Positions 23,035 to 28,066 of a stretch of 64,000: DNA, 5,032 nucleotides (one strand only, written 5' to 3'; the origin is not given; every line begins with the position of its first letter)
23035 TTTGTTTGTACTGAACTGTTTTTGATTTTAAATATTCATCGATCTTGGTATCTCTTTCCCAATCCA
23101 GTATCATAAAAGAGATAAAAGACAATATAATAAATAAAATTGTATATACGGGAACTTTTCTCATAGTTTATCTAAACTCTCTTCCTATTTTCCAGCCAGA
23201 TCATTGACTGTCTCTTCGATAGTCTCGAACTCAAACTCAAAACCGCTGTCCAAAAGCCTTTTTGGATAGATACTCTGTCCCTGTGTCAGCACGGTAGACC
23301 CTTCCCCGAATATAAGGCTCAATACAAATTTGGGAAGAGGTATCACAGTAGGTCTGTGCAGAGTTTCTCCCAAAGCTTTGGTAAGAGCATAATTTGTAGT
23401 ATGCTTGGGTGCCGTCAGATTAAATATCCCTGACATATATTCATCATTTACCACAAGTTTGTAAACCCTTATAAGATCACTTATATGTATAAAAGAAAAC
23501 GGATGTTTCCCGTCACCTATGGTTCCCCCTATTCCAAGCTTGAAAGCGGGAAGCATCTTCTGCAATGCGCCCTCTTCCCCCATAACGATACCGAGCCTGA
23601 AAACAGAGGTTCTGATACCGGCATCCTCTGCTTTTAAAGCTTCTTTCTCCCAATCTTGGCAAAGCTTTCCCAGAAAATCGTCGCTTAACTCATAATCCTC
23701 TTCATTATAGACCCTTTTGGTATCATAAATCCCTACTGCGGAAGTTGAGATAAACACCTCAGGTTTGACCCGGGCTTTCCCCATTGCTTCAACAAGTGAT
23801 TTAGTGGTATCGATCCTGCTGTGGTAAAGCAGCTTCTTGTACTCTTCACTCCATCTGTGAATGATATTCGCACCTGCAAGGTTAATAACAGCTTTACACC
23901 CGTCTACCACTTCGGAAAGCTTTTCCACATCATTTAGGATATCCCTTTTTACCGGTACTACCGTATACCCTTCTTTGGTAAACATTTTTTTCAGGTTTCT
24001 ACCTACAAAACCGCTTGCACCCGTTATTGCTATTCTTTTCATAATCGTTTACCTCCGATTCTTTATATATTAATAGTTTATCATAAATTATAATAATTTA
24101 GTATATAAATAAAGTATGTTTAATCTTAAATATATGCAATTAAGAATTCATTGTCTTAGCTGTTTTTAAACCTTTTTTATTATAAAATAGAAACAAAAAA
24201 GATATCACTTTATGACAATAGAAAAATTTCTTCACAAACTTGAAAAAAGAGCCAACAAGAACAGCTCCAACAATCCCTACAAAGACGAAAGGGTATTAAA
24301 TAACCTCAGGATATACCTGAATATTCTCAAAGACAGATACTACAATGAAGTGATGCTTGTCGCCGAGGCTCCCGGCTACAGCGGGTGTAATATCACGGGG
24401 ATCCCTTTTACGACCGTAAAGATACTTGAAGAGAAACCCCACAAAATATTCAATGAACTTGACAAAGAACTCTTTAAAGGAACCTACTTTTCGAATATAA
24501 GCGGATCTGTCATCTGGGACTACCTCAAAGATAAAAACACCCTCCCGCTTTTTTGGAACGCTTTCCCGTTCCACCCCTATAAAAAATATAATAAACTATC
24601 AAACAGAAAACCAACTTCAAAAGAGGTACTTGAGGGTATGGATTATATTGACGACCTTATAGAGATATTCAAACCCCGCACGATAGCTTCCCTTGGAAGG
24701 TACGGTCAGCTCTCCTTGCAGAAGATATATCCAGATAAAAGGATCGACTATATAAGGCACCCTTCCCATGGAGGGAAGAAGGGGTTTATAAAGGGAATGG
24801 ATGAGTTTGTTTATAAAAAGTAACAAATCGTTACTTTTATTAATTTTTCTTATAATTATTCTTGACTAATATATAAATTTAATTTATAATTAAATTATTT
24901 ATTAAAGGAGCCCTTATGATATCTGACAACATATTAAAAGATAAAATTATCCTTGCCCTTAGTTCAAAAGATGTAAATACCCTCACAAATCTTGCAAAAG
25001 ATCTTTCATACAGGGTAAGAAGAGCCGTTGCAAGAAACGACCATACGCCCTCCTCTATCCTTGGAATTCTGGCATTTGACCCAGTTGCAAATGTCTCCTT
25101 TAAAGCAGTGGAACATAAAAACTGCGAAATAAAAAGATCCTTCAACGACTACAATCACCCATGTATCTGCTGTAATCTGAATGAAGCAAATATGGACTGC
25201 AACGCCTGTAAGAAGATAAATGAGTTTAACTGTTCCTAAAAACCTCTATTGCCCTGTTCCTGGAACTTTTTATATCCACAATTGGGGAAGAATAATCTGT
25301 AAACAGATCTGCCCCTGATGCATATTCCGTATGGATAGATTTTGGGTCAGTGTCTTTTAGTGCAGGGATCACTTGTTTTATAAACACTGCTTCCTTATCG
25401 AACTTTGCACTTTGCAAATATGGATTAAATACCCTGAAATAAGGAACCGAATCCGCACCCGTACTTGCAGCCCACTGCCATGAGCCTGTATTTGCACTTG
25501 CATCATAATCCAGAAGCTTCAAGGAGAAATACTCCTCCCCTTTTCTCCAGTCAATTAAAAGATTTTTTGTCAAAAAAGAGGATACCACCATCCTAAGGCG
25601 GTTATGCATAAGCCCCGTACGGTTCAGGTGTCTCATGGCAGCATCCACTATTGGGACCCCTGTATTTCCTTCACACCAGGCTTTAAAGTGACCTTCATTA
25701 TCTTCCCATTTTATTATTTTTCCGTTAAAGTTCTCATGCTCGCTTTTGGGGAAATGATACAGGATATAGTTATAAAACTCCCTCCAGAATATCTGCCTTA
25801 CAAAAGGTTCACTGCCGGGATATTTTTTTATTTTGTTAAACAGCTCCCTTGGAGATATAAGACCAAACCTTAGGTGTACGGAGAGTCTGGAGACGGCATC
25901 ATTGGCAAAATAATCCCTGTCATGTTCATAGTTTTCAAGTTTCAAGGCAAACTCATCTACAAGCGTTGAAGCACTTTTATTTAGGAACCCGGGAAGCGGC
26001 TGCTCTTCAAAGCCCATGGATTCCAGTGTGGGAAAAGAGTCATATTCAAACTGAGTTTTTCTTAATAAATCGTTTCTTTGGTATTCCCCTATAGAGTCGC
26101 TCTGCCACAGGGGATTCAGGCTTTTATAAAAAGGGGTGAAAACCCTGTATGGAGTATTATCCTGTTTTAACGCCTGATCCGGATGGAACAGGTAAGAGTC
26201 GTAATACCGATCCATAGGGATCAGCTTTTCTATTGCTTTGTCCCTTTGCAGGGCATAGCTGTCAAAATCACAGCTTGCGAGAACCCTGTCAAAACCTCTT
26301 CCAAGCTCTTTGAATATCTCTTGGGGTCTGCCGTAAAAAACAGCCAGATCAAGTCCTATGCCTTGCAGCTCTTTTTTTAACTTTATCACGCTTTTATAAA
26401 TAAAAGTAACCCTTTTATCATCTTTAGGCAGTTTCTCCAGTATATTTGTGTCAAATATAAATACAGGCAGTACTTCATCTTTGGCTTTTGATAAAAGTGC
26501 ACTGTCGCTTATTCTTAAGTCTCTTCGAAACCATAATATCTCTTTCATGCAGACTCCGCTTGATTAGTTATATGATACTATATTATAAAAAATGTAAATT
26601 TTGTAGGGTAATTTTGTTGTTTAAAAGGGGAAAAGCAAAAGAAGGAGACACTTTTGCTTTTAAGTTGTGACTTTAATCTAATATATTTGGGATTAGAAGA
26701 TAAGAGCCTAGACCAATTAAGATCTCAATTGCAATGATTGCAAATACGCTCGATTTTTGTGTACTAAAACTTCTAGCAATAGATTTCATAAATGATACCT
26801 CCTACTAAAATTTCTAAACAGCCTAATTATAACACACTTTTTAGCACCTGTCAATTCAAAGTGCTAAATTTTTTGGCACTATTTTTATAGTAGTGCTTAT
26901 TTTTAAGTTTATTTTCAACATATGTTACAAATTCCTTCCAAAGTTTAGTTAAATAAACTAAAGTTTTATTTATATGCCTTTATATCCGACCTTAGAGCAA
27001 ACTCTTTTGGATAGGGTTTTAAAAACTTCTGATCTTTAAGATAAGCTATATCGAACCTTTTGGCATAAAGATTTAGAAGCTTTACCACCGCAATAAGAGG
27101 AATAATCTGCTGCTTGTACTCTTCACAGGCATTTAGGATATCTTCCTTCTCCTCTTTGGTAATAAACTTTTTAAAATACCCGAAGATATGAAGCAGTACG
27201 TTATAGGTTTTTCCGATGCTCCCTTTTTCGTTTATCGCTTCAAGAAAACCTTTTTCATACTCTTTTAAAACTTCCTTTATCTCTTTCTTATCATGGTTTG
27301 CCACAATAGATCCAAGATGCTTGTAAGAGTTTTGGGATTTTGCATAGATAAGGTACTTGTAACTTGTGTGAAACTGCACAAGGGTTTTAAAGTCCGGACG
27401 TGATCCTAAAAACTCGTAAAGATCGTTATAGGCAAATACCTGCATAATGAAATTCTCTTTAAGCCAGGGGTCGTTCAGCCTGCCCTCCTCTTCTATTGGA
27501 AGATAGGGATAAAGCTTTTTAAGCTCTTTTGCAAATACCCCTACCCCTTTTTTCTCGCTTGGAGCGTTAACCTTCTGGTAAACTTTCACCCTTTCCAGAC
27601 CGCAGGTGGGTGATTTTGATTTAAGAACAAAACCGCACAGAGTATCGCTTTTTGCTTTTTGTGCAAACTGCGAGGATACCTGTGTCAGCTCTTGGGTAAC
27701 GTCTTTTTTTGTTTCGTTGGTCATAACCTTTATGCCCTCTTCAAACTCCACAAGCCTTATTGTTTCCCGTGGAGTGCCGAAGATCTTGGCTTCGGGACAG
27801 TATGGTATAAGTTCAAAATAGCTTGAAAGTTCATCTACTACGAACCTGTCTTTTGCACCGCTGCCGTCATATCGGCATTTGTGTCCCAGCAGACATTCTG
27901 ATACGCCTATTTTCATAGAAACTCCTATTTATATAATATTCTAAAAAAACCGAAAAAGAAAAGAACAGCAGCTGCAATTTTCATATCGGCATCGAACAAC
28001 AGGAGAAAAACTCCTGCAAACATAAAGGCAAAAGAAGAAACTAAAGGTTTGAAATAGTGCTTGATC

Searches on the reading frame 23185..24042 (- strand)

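Call 75: search_protein_families(library=pfam, proteins=[window:23185-24042:-], max_evalue=0.00001)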
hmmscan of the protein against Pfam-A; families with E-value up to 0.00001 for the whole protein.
window:23185-24042:- (285 aa): 5 families
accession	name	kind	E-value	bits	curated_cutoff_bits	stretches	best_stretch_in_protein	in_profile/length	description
PF01370.27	Epimerase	-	1.2e-20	74.4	20.9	1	4-200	1-227/240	NAD dependent epimerase/dehydratase family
PF08338.16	DUF1731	-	1.9e-15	56.8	27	1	236-282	1-47/47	Domain of unknown function (DUF1731)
PF04321.23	RmlD_sub_bind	-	1e-08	35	27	1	3-158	2-156/287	RmlD substrate binding domain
PF01073.25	3Beta_HSD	-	1.6e-06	27.8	22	0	31-111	50-129/280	3-beta hydroxysteroid dehydrogenase/isomerase family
PF13460.12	NAD_binding_10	-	2.8e-06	27.8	27.2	0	36-110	48-106/184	NAD(P)H-binding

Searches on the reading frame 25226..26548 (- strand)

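Call 51: search_protein_families(library=pfam, proteins=[window:25226-26548:-], max_evalue=0.001)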
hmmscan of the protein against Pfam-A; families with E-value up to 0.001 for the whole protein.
window:25226-26548:- (440 aa): 2 families
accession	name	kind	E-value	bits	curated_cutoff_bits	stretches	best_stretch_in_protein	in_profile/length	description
PF03441.19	FAD_binding_7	-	4.9e-71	238.8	27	1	249-438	1-202/203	FAD binding domain of DNA photolyase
PF00875.24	DNA_photolyase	-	4.3e-27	95.5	26.6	1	4-144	2-152/164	DNA photolyase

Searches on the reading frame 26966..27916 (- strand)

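Call 51: search_protein_families(library=pfam, proteins=[window:26966-27916:-], max_evalue=0.001)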
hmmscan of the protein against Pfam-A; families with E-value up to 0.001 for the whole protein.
window:26966-27916:- (316 aa): 2 families
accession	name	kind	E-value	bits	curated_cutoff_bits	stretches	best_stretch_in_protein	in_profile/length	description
PF04463.17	2-thiour_desulf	-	2.1e-38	132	34.7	1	3-144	1-141/141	2-thiouracil desulfurase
PF08349.16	DUF1722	-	2.7e-38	131.3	22.5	1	187-303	1-117/117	Protein of unknown function (DUF1722)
